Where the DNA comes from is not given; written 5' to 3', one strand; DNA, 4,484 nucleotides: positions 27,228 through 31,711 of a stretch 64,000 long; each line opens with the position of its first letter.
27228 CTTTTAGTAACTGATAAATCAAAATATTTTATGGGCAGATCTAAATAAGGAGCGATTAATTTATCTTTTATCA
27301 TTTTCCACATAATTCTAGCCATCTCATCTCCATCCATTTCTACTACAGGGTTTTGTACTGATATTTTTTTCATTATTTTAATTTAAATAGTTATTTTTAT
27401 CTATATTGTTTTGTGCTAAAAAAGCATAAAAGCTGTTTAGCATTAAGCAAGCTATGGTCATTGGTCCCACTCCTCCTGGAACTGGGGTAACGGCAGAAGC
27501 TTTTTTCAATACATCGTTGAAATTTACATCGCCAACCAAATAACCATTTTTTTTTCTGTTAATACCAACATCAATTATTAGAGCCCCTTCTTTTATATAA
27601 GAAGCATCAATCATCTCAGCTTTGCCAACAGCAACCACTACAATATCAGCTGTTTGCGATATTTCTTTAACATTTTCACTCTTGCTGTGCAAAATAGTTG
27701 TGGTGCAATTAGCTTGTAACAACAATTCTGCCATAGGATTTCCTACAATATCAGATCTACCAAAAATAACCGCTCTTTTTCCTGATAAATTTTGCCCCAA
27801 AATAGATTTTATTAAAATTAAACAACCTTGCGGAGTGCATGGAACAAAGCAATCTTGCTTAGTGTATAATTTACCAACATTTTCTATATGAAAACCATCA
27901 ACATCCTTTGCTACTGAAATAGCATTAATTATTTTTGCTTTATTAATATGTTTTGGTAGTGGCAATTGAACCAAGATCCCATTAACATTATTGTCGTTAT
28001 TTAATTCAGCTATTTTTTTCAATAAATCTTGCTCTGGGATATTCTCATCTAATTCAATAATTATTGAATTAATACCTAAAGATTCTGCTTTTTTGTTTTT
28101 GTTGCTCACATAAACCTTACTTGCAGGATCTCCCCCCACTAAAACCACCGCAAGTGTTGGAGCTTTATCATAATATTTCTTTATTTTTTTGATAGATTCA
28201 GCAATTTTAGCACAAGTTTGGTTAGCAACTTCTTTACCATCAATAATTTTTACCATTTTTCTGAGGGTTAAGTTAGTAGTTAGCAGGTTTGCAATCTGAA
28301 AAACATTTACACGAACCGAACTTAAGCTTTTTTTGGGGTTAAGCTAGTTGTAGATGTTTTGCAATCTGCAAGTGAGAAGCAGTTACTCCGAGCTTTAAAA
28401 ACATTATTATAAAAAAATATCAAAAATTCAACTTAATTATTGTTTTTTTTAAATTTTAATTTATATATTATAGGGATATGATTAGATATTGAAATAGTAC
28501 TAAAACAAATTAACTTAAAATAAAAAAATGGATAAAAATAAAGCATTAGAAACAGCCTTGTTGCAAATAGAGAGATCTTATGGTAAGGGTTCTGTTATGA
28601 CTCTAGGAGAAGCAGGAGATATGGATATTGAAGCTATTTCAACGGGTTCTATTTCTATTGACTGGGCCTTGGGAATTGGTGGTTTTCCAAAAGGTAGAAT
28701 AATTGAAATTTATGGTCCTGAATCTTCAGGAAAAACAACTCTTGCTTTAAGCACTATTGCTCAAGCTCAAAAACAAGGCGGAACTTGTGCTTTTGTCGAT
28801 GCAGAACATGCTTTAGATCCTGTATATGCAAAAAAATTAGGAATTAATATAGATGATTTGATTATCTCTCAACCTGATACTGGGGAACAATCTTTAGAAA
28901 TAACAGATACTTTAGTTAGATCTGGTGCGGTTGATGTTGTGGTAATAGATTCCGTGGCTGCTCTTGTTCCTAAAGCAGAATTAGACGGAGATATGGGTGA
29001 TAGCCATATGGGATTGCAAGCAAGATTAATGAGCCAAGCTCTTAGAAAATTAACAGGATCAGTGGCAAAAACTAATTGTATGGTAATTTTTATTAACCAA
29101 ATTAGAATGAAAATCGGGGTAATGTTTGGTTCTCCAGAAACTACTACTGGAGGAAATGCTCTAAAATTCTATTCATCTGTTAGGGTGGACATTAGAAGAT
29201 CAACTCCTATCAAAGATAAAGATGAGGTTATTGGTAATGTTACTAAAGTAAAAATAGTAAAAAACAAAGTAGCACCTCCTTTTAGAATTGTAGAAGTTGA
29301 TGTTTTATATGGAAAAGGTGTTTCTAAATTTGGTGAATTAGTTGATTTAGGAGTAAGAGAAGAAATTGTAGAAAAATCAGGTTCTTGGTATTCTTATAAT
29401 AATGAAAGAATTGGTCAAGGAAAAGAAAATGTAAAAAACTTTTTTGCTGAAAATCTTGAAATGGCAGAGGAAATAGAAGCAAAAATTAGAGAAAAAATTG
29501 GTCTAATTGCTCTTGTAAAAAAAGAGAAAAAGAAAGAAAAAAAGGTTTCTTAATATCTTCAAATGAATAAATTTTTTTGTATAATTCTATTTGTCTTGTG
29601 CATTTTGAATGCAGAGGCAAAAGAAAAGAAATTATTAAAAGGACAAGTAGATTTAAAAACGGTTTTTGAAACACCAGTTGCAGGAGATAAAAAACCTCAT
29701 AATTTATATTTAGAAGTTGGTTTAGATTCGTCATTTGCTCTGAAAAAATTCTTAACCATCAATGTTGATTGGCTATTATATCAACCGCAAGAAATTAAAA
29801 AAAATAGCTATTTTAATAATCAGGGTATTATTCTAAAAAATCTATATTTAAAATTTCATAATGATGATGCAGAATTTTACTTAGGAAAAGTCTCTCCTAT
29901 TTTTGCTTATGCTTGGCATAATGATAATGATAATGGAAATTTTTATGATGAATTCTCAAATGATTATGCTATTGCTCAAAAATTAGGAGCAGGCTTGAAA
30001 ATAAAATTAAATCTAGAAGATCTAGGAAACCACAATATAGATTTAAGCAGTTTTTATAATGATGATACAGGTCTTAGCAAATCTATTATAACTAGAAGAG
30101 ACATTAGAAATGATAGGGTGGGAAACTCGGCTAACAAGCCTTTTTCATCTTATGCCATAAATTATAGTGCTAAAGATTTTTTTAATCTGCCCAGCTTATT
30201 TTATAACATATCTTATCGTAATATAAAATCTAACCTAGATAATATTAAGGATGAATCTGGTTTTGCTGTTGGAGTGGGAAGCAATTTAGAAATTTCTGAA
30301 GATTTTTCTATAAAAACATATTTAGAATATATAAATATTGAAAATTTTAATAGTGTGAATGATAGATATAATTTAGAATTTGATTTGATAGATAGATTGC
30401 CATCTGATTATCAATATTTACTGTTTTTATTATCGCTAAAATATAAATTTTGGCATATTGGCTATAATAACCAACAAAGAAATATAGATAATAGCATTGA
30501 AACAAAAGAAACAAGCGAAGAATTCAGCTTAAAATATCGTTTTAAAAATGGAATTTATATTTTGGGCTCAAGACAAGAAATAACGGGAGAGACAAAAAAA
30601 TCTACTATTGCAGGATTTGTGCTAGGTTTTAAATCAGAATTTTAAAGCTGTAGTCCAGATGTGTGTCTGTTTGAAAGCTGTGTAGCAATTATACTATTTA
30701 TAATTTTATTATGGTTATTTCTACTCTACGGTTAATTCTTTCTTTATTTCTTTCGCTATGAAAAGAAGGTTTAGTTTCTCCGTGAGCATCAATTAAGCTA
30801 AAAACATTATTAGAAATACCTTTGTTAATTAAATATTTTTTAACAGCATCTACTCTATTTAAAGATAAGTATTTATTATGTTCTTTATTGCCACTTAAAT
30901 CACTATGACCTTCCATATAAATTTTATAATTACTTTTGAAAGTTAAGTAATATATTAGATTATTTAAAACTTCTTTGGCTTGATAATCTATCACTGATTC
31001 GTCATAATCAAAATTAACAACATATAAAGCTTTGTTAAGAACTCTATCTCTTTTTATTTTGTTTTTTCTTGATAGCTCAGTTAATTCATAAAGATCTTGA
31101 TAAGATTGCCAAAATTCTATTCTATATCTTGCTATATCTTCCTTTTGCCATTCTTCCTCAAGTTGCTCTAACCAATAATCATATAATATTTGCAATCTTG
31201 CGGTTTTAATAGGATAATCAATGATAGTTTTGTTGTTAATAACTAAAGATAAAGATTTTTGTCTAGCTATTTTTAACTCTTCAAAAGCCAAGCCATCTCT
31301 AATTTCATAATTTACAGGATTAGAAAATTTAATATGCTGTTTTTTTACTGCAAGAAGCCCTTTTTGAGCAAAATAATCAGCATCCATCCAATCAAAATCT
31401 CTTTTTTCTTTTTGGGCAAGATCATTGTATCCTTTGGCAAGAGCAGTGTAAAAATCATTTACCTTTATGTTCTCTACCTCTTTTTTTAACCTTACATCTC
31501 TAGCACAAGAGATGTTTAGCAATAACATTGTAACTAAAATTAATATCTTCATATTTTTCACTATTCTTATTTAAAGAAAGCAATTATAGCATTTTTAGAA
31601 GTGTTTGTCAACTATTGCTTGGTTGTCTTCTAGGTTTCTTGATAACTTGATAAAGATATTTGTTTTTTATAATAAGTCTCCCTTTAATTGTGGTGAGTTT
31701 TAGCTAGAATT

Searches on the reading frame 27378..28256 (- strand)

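Call 80: search_protein_families(library=ncbifam, proteins=[window:27378-28256:-], max_evalue=0.00001)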
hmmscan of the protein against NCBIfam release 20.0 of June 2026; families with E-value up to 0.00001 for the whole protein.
window:27378-28256:- (292 aa): 30 families (the best 25 are shown)
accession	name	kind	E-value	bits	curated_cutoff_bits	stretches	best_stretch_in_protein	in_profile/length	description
NF010784.0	PRK14187.1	equivalog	7.7e-114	379.8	486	1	2-289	3-292/300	bifunctional methylenetetrahydrofolate dehydrogenase/methenyltetrahydrofolate cyclohydrolase FolD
NF010785.0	PRK14188.1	subfamily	2.3e-113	378.1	396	1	2-287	3-294/297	bifunctional methylenetetrahydrofolate dehydrogenase/methenyltetrahydrofolate cyclohydrolase FolD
NF008058.0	PRK10792.1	equivalog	2.1e-103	345.2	355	1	2-281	3-281/285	bifunctional methylenetetrahydrofolate dehydrogenase/methenyltetrahydrofolate cyclohydrolase FolD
NF010790.0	PRK14194.1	equivalog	5e-102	341.2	508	1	2-286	4-289/301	bifunctional methylenetetrahydrofolate dehydrogenase/methenyltetrahydrofolate cyclohydrolase FolD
NF010776.0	PRK14179.1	equivalog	7.8e-102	340.2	445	1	1-281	1-280/284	bifunctional methylenetetrahydrofolate dehydrogenase/methenyltetrahydrofolate cyclohydrolase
NF010786.0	PRK14189.1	subfamily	1.8e-101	339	421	1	3-278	4-277/285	bifunctional methylenetetrahydrofolate dehydrogenase/methenyltetrahydrofolate cyclohydrolase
NF010787.0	PRK14191.1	equivalog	1.1e-100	336.5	423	1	2-283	1-281/285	bifunctional methylenetetrahydrofolate dehydrogenase/methenyltetrahydrofolate cyclohydrolase FolD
NF010767.0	PRK14170.1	equivalog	5.3e-94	314.4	559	1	1-278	1-276/284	bifunctional methylenetetrahydrofolate dehydrogenase/methenyltetrahydrofolate cyclohydrolase FolD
NF010781.0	PRK14184.1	equivalog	3.4e-93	311.9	438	1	3-281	2-282/286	bifunctional 5,10-methylene-tetrahydrofolate dehydrogenase/ 5,10-methylene-tetrahydrofolate cyclohydrolase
NF010783.0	PRK14186.1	equivalog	1.2e-92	310.2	333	1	1-286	1-289/297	bifunctional methylenetetrahydrofolate dehydrogenase/methenyltetrahydrofolate cyclohydrolase FolD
NF010769.0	PRK14172.1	equivalog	9.9e-92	307.1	392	1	1-275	1-273/278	bifunctional 5,10-methylene-tetrahydrofolate dehydrogenase/ 5,10-methylene-tetrahydrofolate cyclohydrolase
NF010766.0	PRK14169.1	equivalog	9.4e-91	304.2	450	1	1-274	1-272/283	bifunctional methylenetetrahydrofolate dehydrogenase/methenyltetrahydrofolate cyclohydrolase FolD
NF010775.0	PRK14178.1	equivalog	3.7e-90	301.9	465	1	4-278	2-270/279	bifunctional methylenetetrahydrofolate dehydrogenase/methenyltetrahydrofolate cyclohydrolase FolD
NF010771.0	PRK14174.1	equivalog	9.6e-90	300.7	530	1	3-284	2-294/295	bifunctional 5,10-methylene-tetrahydrofolate dehydrogenase/ 5,10-methylene-tetrahydrofolate cyclohydrolase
NF010768.0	PRK14171.1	equivalog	1.3e-88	297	514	1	2-280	2-280/288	bifunctional methylenetetrahydrofolate dehydrogenase/methenyltetrahydrofolate cyclohydrolase FolD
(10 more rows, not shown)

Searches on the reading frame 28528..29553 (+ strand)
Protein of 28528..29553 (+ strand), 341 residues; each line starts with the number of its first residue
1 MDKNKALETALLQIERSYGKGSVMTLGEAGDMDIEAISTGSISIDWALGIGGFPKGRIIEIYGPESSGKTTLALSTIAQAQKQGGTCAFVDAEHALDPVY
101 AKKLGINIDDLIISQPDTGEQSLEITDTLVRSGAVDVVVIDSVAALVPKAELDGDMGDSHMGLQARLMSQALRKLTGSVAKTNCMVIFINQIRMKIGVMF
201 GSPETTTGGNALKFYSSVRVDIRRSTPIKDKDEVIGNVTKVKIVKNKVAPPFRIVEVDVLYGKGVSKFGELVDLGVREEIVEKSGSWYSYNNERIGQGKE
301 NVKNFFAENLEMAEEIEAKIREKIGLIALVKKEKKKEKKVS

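Call 80: search_protein_families(library=ncbifam, proteins=[window:28528-29553:+], max_evalue=0.00001)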
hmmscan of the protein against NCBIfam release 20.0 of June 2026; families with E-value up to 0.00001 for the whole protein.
window:28528-29553:+ (341 aa): 12 families
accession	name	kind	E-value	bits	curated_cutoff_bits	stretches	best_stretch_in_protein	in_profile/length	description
TIGR02012.1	tigrfam_recA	equivalog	4.3e-169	561.9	325.3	1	2-322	1-321/321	recombinase RecA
NF007072.0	PRK09519.1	equivalog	7.3e-141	471.1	1024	2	2-248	6-252/790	intein-containing recombinase RecA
TIGR02237.1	recomb_radB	equivalog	4.2e-17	62.7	172.4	1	50-256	6-206/210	DNA repair and recombination protein RadB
NF003301.0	PRK04301.1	equivalog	3.2e-14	52.8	259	1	32-226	78-285/316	DNA repair and recombination protein RadA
NF006861.0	PRK09361.1-1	equivalog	2.2e-12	47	278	1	35-245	3-224/235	DNA repair and recombination protein RadB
NF033429.2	ImuA_translesion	equivalog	3.3e-11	43.4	150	1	34-139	13-119/181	translesion DNA synthesis-associated protein ImuA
TIGR02236.1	recomb_radA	equivalog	2.7e-10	40.1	361.15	1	32-226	73-281/311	DNA repair and recombination protein RadA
TIGR02238.1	recomb_DMC1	equivalog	8.2e-08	31.8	447.7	1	34-225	75-282/314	meiotic recombinase Dmc1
TIGR02239.1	recomb_RAD51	equivalog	2.9e-07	29.9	478.05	1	33-225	74-282/316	DNA repair protein RAD51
NF058630.1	repair_Rv3395c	exception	1.3e-06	28.3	65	1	51-149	5-93/153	DnaE2-dependent mutagenesis accessory factor ImuA'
TIGR00416.1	sms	equivalog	4.5e-06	25.7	403.05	1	25-157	64-192/454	DNA repair protein RadA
NF006799.0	PRK09302.1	equivalog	6.5e-06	25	408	0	35-150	253-379/515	circadian clock protein KaiC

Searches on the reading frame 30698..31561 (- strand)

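Call 80: search_protein_families(library=ncbifam, proteins=[window:30698-31561:-], max_evalue=0.00001)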
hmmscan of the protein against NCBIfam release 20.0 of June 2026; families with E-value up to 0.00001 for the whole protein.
window:30698-31561:- (287 aa): 16 families
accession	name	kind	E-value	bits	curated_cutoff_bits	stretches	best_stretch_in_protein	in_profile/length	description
NF053611.1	YiaD_Gzip_OmpA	equivalog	3.8e-19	69.2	175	1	182-284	104-206/206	YiaD family glycine zipper/OmpA-like lipoprotein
TIGR02802.1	Pal_lipo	equivalog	3.1e-16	59.3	125.35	1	182-283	2-103/104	peptidoglycan-associated lipoprotein Pal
NF053612.1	anchor_PA1041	equivalog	2.1e-15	57.3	250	1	174-284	125-235/236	PA1041 family peptidoglycan-binding anchor lipoprotein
NF045787.1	OmpABordt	equivalog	1.6e-13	50.8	200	1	182-285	87-190/194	outer membrane protein OmpA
NF052230.1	T9SS_PorE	exception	8.3e-12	44.2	600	1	182-267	517-601/648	PorE family type IX secretion system protein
TIGR03789.1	pdsO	hypoth_equivalog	8.4e-12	45.3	152.2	1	157-283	118-242/243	sortase-associated OmpA-like protein PdsO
NF053613.1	OMP_toxin_LptF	equivalog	1e-11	45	400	1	179-284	140-245/256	lipotoxin F family OmpA-related lipoprotein LptF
NF053585.1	OMP_LP_YfiB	equivalog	1.7e-10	41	128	1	182-285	58-161/163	outer membrane lipoprotein YfiB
NF008067.1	PRK10802.1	equivalog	3.1e-10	40.2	261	1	179-267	66-153/171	peptidoglycan-associated lipoprotein Pal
NF053607.1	CHU_0125_OmpA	equivalog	6.4e-08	31.5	620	1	166-286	514-638/639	CHU_0125 family OmpA-like outer membrane integrity protein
NF033763.1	exchanger_TraB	exception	6.5e-08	31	700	1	179-285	391-498/522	outer membrane exchange protein TraB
NF038223.1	IcmN_DotK_IVB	equivalog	4.3e-07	29.7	250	1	187-284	62-159/164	type IVB secretion system protein IcmN/DotK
NF047726.1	AutTranAdhPGAsTpgA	equivalog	5.1e-07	29.2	350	1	174-269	150-245/268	trimeric autotransporter adhesin/peptidogylcan-associated protein TpgA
NF007804.1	PRK10510.1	equivalog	8.2e-07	28.6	307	1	181-285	113-217/219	OmpA family lipoprotein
NF008071.1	PRK10808.1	equivalog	4.2e-06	26.4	277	1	182-265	233-317/358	porin OmpA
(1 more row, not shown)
